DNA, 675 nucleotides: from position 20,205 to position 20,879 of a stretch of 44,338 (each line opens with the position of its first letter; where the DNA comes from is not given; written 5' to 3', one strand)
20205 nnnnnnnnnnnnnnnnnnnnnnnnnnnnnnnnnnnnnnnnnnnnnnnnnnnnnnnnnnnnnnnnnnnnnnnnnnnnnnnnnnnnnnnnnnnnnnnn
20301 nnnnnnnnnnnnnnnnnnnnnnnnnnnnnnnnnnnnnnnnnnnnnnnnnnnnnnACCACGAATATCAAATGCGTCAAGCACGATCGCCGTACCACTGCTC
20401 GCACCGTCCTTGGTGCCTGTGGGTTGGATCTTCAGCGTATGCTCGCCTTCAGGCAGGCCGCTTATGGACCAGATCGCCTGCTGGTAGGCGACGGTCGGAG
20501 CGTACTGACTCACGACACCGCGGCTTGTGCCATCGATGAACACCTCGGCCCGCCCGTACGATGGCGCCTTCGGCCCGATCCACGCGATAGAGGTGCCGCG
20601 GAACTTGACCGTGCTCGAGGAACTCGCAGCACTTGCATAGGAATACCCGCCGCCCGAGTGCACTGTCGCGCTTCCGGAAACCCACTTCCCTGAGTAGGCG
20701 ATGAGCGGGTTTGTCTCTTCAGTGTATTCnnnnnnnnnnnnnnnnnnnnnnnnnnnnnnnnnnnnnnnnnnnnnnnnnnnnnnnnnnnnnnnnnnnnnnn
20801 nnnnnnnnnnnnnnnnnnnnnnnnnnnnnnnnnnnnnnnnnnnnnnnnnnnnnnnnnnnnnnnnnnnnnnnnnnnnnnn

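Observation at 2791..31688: Module-bearing hydrolases are interleaved with a glycopolymer biosynthesis locus and an LCP ligase: possible cognate anchor/ligand system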

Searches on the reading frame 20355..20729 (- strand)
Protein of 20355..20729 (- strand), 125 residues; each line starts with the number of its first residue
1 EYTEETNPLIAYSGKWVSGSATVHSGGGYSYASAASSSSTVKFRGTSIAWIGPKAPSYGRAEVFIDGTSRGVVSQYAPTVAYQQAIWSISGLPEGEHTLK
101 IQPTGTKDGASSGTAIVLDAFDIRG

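Call 15: find_homologous_proteins(query=A1, max_evalue=0.001)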
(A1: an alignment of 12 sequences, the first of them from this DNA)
Query A1 (12 sequences) (125 aa, profile of the alignment): 7 proteins with E <= 0.001 among 2331 candidates.
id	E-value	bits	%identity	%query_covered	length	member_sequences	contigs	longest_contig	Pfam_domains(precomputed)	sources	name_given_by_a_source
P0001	5.4e-39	151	37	98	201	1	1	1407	PF17996.8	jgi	jgi:hypothetical protein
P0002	1.8e-33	133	40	97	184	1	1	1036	PF17996.8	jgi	jgi:bacillopeptidase F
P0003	1.3e-15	75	29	71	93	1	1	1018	-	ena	-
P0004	4.6e-12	64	32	82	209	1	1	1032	-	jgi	jgi:hypothetical protein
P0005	5.6e-10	57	34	80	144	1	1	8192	-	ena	-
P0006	2.6e-9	55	29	63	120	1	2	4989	-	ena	-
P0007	4.6e-7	47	36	58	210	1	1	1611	-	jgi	jgi:hypothetical protein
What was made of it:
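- Tried and rejected: Word-indexed search with the module profile gave only 7 hits (call 15).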

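Call 21: predict_structure(alignment_id=A1)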
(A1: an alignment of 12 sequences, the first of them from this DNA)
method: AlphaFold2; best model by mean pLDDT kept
length: 125 residues; sequences in the alignment: 12
mean_pLDDT: 95.8   pTM: 0.88
mean pLDDT of the five models: 95.8, 95.3, 93.0, 92.6, 85.9
residues with pLDDT >= 90: 111; 70-90: 14; 50-70: 0; < 50: 0
segments of 3 or more residues with pLDDT < 50: none
pLDDT, mean of each block of 10 residues (from residue 1): 89 96 89 97 97 98 98 98 97 97 98 97 94
secondary structure, 60 per line:
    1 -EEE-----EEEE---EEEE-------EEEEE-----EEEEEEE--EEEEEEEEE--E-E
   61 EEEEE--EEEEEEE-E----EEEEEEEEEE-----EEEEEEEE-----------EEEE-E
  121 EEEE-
elements in order: E2-4 E10-13 E17-20 E28-32 E38-44 E47-55 E60-65 E68-74 E81-90 E96-103 E115-118 E120-124
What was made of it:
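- On PF17996 CE2_N / galactose-binding-like jelly rolls: Call 21: pLDDT 95.8 with 12 strands.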

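Call 23: search_protein_representatives(alignment_id=A1)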
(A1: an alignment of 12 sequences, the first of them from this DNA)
Query: 12 sequences, 125 profile positions. Proteins with E-value up to 0.001 (for the whole library): 19993; up to 1e-10: 10343; up to 1e-30: 1970. The best 150 are listed.
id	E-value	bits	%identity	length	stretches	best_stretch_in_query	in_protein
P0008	0.0e+00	1112.2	-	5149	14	2-123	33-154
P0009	9.4e-299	988.1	-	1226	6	2-124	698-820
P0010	9.0e-272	901.0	-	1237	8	2-124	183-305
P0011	4.8e-263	872.8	-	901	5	2-124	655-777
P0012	3.5e-255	847.4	-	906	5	2-124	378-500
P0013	1.6e-231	770.9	-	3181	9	2-124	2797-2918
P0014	4.7e-231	769.4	-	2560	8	3-123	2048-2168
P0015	1.4e-220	735.6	-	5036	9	2-124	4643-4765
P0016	3.4e-197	660.0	-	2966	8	2-123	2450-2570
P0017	5.3e-193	646.5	-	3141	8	3-123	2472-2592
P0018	9.7e-185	619.8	-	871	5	2-124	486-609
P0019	3.8e-179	601.7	-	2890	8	2-123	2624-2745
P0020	2.6e-175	589.4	-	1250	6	3-124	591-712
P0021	7.8e-175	587.8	-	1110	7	2-121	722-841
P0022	8.2e-171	574.8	-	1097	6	2-124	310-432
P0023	4.9e-170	572.3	-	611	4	3-123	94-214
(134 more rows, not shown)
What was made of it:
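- The family is very broad (19,993 clusters, call 23).
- Tried and rejected: It was misleadingly sparse; the exhaustive HMM search gave 19,993 (call 23).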

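Call 25: fold_search(model_id=the predicted structure, library=pdb)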
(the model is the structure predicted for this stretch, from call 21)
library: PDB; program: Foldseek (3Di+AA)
matches with E <= 10: 1582; with E <= 0.001: 25
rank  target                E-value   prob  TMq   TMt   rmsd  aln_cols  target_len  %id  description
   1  3nqh                  3.7e-07  1.00  0.73  0.22   4.0       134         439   18  Crystal structure of a glycosyl hydrolase (BT_2959) from BACTEROIDES THETAIOTAOMICRON VPI-5482 at 2.11 A resolution (released 2010-07-28)
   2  7ehg_C                3.1e-05  1.00  0.73  0.68   3.4       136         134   20  Crystal Structure of MiXBM (released 2022-03-30)
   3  6f2p                  3.1e-05  1.00  0.72  0.11   3.5       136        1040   18  Structure of Paenibacillus xanthan lyase to 2.6 A resolution (released 2018-12-05)
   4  7ehg_B                7.6e-05  1.00  0.72  0.68   3.2       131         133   20  Crystal Structure of MiXBM (released 2022-03-30)
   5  7ehg_F                8.9e-05  1.00  0.74  0.69   3.3       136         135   20  Crystal Structure of MiXBM (released 2022-03-30)
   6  7ehg_E                9.9e-05  1.00  0.72  0.67   3.1       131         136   21  Crystal Structure of MiXBM (released 2022-03-30)
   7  7ehg_A                1.2e-04  1.00  0.72  0.68   3.2       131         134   20  Crystal Structure of MiXBM (released 2022-03-30)
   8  5zru_A                1.2e-04  1.00  0.64  0.17   4.6       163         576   18  Crystal structure of Agl-KA catalytic domain (released 2019-10-23)
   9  6k0m                  1.8e-04  1.00  0.57  0.16   6.1       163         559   16  Catalytic domain of GH87 alpha-1,3-glucanase from Paenibacillus glycanilyticus FH11 (released 2019-12-25)
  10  1w0n                  1.9e-04  1.00  0.62  0.64   4.2       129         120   14  Structure of uncomplexed Carbohydrate Binding Domain CBM36 (released 2004-10-27)
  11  6k0v_A                1.9e-04  1.00  0.57  0.16   6.1       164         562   17  Catalytic domain of GH87 alpha-1,3-glucanase D1069A in complex with tetrasaccharides (released 2019-12-25)
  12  6k0p_A                2.1e-04  1.00  0.57  0.16   6.2       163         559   17  Catalytic domain of GH87 alpha-1,3-glucanase D1045A in complex with nigerose (released 2019-12-25)
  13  6k0s_A                2.2e-04  1.00  0.55  0.16   6.3       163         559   18  Catalytic domain of GH87 alpha-1,3-glucanase D1069A in complex with nigerose (released 2019-12-25)
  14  7ehg_G                2.4e-04  1.00  0.72  0.69   3.1       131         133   21  Crystal Structure of MiXBM (released 2022-03-30)
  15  7bys_A                3.2e-04  1.00  0.64  0.21   5.2       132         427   19  Crystal structure of exo-beta-1,3-galactanase from Phanerochaete chrysosporium Pc1,3Gal43A apo form (released 2020-11-04)
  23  2wz8                  7.8e-04  1.00  0.59  0.55   6.4       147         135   14  Family 35 carbohydrate binding module from Clostridium thermocellum (released 2010-07-14)
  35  2wao_A                2.2e-03  1.00  0.60  0.26   3.7       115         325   22  Structure of a family two carbohydrate esterase from Clostridium thermocellum in complex with cellohexaose (released 2009-10-06)
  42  2waa                  3.1e-03  1.00  0.57  0.24   6.5       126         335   13  Structure of a family two carbohydrate esterase from Cellvibrio japonicus (released 2009-03-24)
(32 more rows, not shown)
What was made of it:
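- On PF17996 CE2_N / galactose-binding-like jelly rolls: Call 25: TM 0.6-0.74 to CBM6/35/36, CE2 and MiXBM.
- Closest known: CBM35 modules that bind uronic acids and tether enzymes to the producer's own wall. Same: The fold class is the same (Foldseek hits to CBM35, CBM36 and CBM6; call 25).
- Closest known: Pfam PF17996 CE2_N. Same: The fold is the same (2wao, 2waa; call 25).
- The best PDB matches are CBM-type jelly rolls: the xanthan-binding module 7ehg, CBM36, CBM35, CBM6 and CE2 (calls 21, 25). The closest folds are ligand-binding CBMs (call 25).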

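Call 32: find_encoding_contigs(protein=P0023, flank=10000, max_places=3)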
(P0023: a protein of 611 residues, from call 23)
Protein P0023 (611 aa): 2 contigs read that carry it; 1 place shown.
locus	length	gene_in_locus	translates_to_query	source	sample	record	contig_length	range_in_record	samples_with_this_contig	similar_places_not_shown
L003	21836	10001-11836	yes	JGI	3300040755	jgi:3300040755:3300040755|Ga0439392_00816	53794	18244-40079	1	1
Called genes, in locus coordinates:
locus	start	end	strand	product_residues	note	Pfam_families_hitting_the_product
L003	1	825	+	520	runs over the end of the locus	PF02874:ATP-synt_ab_N, PF00006:ATP-synt_ab, PF00306:ATP-synt_ab_C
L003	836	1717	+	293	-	PF00231:ATP-synt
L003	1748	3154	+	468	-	PF02874:ATP-synt_ab_N, PF00006:ATP-synt_ab, PF22919:ATP-synt_VA_C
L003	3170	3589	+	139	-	PF02823:ATP-synt_DE_N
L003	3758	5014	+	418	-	PF00275:EPSP_synthase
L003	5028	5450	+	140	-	PF07977:FabA, PF22818:ApeI-like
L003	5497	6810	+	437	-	PF03446:NAD_binding_2 (weak), PF03721:UDPG_MGDP_dh_N, PF00984:UDPG_MGDP_dh, PF03720:UDPG_MGDP_dh_C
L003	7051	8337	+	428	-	PF03816:LytR_cpsA_psr, PF13399:LytR_C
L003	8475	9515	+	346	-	PF03734:YkuD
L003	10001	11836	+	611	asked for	PF17996:CE2_N (faint), PF00877:NLPC_P60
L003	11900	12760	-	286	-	PF13439:Glyco_transf_4, PF13579:Glyco_trans_4_4, PF20706:GT4-conflict (weak), PF00534:Glycos_transf_1, PF13692:Glyco_trans_1_4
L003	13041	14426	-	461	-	PF01943:Polysacc_synt, PF13440:Polysacc_synt_3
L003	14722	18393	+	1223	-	PF17996:CE2_N (faint), PF08486:SpoIID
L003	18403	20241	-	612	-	PF13727:CoA_binding_3, PF13460:NAD_binding_10 (faint), PF01073:3Beta_HSD, PF01370:Epimerase, PF02719:Polysacc_synt_2, PF04321:RmlD_sub_bind, PF08659:KR (weak), PF16363:GDP_Man_Dehyd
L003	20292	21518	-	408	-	PF01041:DegT_DnrJ_EryC1, PF01212:Beta_elim_lyase (weak)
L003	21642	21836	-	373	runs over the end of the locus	PF13439:Glyco_transf_4, PF13477:Glyco_trans_4_2, PF13579:Glyco_trans_4_4, PF20706:GT4-conflict, PF00534:Glycos_transf_1, PF13692:Glyco_trans_1_4, PF13524:Glyco_trans_1_2 (weak)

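Call 36: find_related_loci(query=A2, collection=genome_contigs, flank=10000)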
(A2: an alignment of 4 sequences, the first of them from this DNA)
Query A2 (125 aa) in genome_contigs; peptide patterns used: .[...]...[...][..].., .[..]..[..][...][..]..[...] (x = any residue, [..] = any of these).
124 stretches matched a pattern; 71 encode a relative of the query (tblastn E <= 1e-3); 70 distinct loci.
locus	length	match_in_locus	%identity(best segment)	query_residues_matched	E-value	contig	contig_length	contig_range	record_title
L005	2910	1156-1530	66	1-125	1e-57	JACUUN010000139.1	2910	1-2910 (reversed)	MAG: Coriobacteriia bacterium isolate Kmv32 NODE_15857_length_2910_cov_6.597548, whole genome shotgun sequence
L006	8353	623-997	73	1-125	1e-53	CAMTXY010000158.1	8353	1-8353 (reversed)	MAG: uncultured actinobacterium isolate G04_MAG_00037 genome assembly, contig: G04_MAG_00037_000000000074, whole genome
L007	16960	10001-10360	68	4-123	5e-47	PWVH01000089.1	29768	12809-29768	MAG: Coriobacteriaceae bacterium isolate CSSed11_288R1 CS-Sed11-C1214, whole genome shotgun sequence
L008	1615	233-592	57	4-123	4e-43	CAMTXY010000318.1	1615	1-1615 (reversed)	MAG: uncultured actinobacterium isolate G04_MAG_00037 genome assembly, contig: G04_MAG_00037_000000000191, whole genome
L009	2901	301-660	54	2-121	3e-38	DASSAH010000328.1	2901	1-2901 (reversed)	MAG TPA_asm: Coriobacteriia bacterium isolate SMAG_U15707 k141_144441, whole genome shotgun sequence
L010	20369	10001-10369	49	3-125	1e-34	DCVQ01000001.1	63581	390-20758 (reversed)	MAG TPA_asm: Actinobacteria bacterium UBA2184 UBA2184_contig_5074, whole genome shotgun sequence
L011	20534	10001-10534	43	4-125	7e-29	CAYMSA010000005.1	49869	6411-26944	MAG TPA_asm: uncultured Coriobacteriaceae bacterium isolate binchicken_co27_458 genome assembly, contig: NODE_1191_lengt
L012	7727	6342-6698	38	3-123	1e-21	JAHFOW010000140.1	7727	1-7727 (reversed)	MAG: Planctomycetota bacterium isolate nzgw512 NODE_8798_length_7728_cov_6.669515, whole genome shotgun sequence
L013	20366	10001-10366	39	4-125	4e-21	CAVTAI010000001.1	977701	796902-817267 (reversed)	MAG: uncultured Acidobacteriota bacterium isolate MFD04651.bin.2.135 genome assembly, contig: contig_13216, whole genome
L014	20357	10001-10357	41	4-121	6e-21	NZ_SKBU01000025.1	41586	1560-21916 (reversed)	Rubrobacter taiwanensis strain Yellowstone NODE_25_length_41498_cov_64.717339, whole genome shotgun sequence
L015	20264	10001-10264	45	35-123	9e-20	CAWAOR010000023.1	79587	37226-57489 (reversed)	MAG: uncultured delta proteobacterium isolate MFD02979.bin.1.141 genome assembly, contig: contig_93636, whole genome sho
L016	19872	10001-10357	38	4-121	1e-18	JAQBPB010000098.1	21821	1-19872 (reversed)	MAG: Chloroflexota bacterium isolate RYN_336 scaffold_378180, whole genome shotgun sequence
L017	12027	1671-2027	37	4-121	3e-20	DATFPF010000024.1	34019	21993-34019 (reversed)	MAG TPA_asm: Rubrobacter sp. isolate SMAG_U9296 k141_716488, whole genome shotgun sequence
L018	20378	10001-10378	34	3-122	4e-16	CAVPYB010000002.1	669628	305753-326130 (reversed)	MAG: uncultured Chloroflexia bacterium isolate MFD09964.bin.2.153 genome assembly, contig: contig_1054, whole genome sho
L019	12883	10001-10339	32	10-121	3e-15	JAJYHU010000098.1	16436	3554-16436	MAG: Acidobacteria bacterium isolate DBS1-3.bin89 NODE_6569_length_16436_cov_1.18806, whole genome shotgun sequence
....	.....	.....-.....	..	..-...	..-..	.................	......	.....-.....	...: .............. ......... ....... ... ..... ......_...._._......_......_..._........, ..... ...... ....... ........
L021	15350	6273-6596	35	13-121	4e-15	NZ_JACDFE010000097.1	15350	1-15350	MAG: Sporichthya sp. isolate MGR_bin378 SD2905_NODE_566_length_15350_cov_2.957367, whole genome shotgun sequence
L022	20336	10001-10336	34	10-120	6e-15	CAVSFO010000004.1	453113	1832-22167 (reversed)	MAG: uncultured Planctomycetia bacterium isolate MFD01828.bin.2.91 genome assembly, contig: contig_19212, whole genome s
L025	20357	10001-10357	33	2-125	5e-14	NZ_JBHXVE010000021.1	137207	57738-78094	Streptomyces sp. NPDC127190 NPDC127190_T50_E3.ctg-0021, whole genome shotgun sequence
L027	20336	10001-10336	30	10-120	1e-13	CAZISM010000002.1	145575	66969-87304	MAG TPA_asm: uncultured Cytophagia bacterium isolate binchicken_co66_257 genome assembly, contig: NODE_177_length_145575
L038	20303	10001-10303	31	12-118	6e-12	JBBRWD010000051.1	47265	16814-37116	MAG: Limisphaerales bacterium isolate La4_concoct.005 La4_concoct.005_K_1964312_L_47265_cov_66.9952, whole genome shotgu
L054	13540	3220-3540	26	10-116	1e-9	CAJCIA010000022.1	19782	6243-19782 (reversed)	Betaproteobacteria bacterium isolate BOG_genome_mining.10 genome assembly, contig: k141_1006277, whole genome shotgun se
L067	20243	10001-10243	32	26-106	2e-7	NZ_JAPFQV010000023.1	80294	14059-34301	Micromonospora sp. RTP1Z1 contig00023, whole genome shotgun sequence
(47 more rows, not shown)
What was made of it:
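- Tried and rejected: A 4-module alignment worked (call 36).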

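Call 41: search_protein_families(library=pfam, proteins=[L010:1-1350:-, L010:1351-2412:-, L010:3105-4673:+, L010:4301-6580:+, L010:13144-13632:-, L010:13922-15772:-, L010:15648-16988:-, L010:16871-18952:-, L010:18964-19614:-, L010:19615-20367:-], max_evalue=0.0001)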
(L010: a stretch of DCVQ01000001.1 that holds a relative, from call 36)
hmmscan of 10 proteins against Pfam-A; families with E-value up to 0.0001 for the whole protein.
L010:1-1350:- (450 aa): 0 families

L010:1351-2412:- (353 aa): 0 families

L010:3105-4673:+ (522 aa): 3 families
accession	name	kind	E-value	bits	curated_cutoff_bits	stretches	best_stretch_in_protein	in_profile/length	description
PF03841.19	SelA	-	6.2e-154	512.9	22.8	1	132-497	1-366/367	L-seryl-tRNA selenium transferase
PF12390.13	Se-cys_synth_N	-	5.5e-10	39.6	22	1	58-97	1-40/40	Selenocysteine synthase N terminal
PF01041.23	DegT_DnrJ_EryC1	-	6.9e-06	25.9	19.8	1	176-308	22-146/360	DegT/DnrJ/EryC1/StrS aminotransferase family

L010:4301-6580:+ (759 aa): 6 families
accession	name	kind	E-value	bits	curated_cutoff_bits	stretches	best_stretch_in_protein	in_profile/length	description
PF00009.33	GTP_EFTU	-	3.3e-36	125.1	26.5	1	131-294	5-186/188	Elongation factor Tu GTP binding domain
PF25461.1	Beta-barrel_SelB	-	1.1e-17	64.6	27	1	400-486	2-80/80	Selenocysteine-specific elongation factor, beta-barrel domain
PF09107.17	SelB-wing_3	-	2e-15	56.5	23.2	1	710-753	2-45/47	Elongation factor SelB, winged helix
PF03144.31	GTP_EFTU_D2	-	1.1e-12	48.6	30.3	1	320-386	1-72/73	Elongation factor Tu domain 2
PF09106.17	SelB-wing_2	-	2.2e-11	44.1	22.3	1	573-622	3-52/57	Elongation factor SelB, winged helix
PF01926.29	MMR_HSR1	-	3.9e-07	30.6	21.9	1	134-229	4-101/113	50S ribosome-binding GTPase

L010:13144-13632:- (162 aa): 0 families

L010:13922-15772:- (616 aa): 0 families

L010:15648-16988:- (446 aa): 0 families

L010:16871-18952:- (693 aa): 0 families

L010:18964-19614:- (216 aa): 0 families

L010:19615-20367:- (250 aa): 0 families

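Call 43: search_protein_families(library=pfam, proteins=[L010:1-1305:+, L010:1562-2320:+, L010:13600-14175:+, L010:14849-15712:+, L010:15792-16871:+, L010:17648-18856:+, L007:1-1383:+, L007:2348-3466:-, L007:4781-6016:-, L007:7863-8696:-], max_evalue=0.0001)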
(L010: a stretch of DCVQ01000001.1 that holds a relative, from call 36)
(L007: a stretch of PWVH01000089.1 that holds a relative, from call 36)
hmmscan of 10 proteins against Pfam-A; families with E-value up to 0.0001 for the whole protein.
L010:1-1305:+ (435 aa): 1 family
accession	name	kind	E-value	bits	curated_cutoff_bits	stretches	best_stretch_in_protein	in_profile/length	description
PF08532.16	Glyco_hydro_42M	-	3.8e-10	40.1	25.8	1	162-327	21-193/207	Beta-galactosidase trimerisation domain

L010:1562-2320:+ (253 aa): 1 family
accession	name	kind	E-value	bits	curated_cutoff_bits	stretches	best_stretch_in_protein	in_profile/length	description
PF02769.27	AIRS_C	-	2.1e-24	86.9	23.1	1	75-250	1-153/156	AIR synthase related protein, C-terminal domain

L010:13600-14175:+ (192 aa): 2 families
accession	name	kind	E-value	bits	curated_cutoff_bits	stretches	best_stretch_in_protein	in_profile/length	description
PF00881.29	Nitroreductase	-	8.5e-30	104.6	23.5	2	30-82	1-53/167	Nitroreductase family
PF14512.11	TM1586_NiRdase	-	2.9e-11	43.8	27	1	47-77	158-189/215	Putative TM nitroreductase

L010:14849-15712:+ (288 aa): 1 family
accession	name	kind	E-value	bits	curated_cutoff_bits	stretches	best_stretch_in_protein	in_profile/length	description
PF03649.18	UPF0014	-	3.5e-85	285.7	22.6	1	32-273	1-242/242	Uncharacterised protein family (UPF0014)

L010:15792-16871:+ (360 aa): 1 family
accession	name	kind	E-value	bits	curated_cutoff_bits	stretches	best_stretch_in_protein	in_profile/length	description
PF00348.22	polyprenyl_synt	-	2e-66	224.2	27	1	59-311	3-251/251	Polyprenyl synthetase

L010:17648-18856:+ (403 aa): 3 families
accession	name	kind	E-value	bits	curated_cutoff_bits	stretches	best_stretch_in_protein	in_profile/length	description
PF19583.5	ODP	-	1.3e-17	64.7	27.2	1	41-232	3-194/194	ODP family beta lactamase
PF00258.30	Flavodoxin_1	-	5.5e-13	49.7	25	1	261-392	1-143/143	Flavodoxin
PF00753.33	Lactamase_B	-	5.3e-06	26.9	22.7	1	41-182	6-161/196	Metallo-beta-lactamase superfamily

L007:1-1383:+ (461 aa): 2 families
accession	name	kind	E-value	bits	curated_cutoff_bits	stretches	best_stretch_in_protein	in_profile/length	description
PF13487.12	HD_5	-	1.7e-22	80.4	27.2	1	216-370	14-170/170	HD domain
PF01966.28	HD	-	3.4e-11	43.9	22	1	217-339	2-116/116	HD domain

L007:2348-3466:- (373 aa): 2 families
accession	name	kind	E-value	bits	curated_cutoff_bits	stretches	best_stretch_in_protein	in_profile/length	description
PF01758.21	SBF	-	1e-39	136.7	24.3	1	72-268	2-190/191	Sodium Bile acid symporter family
PF13593.11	SBF_like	-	4.6e-06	26.6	25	1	98-343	61-295/313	SBF-like CPA transporter family (DUF4137)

L007:4781-6016:- (412 aa): 3 families
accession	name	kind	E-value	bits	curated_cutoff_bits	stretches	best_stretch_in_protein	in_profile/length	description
PF01551.29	Peptidase_M23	-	9.1e-21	74.3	28.7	1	309-404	2-96/96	Peptidase family M23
PF24568.1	CC_PcsB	-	1.6e-06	28.4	27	1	129-191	1-64/75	Peptidoglycan hydrolase PcsB, coiled-coil domain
PF14523.12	Syntaxin_2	-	5.5e-05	23.6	26.5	0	212-264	64-115/134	Syntaxin-like protein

L007:7863-8696:- (278 aa): 1 family
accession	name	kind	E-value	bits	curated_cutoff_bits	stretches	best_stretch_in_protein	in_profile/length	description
PF01292.26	Ni_hydr_CYTB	-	1.9e-19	70.5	30.1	1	59-238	7-165/179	Prokaryotic cytochrome b561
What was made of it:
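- On Anchor-domain / secondary-wall-polymer systems (functional class): The exception is L010 (calls 41, 43).
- L010 has the LDT-mod/P60-mod pair next to selA/selB with no glycopolymer gene in 20 kb (calls 41, 43). L010 keeps the LDT-P60 pair away from any polymer locus (calls 41, 43).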

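Call 46: find_related_loci(query=A2, collection=metagenome_contigs, flank=10000)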
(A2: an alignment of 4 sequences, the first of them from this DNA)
Query A2 (125 aa) in metagenome_contigs; peptide patterns used: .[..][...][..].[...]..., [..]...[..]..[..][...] (x = any residue, [..] = any of these).
90 stretches matched a pattern; 6 encode a relative of the query (tblastn E <= 1e-3); 6 distinct loci.
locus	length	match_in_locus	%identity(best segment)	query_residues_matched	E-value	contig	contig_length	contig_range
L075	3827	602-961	51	4-123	2e-37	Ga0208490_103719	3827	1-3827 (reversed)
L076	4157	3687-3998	45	4-107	2e-27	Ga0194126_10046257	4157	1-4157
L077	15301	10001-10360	35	4-121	4e-18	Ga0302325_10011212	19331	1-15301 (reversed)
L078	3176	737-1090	34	4-125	1e-15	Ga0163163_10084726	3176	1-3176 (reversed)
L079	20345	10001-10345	30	5-123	6e-14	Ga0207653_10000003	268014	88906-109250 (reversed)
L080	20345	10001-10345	30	5-123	5e-14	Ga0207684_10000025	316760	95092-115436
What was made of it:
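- Tried and rejected: A metagenome scan with the module gave only 6 loci (call 46).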
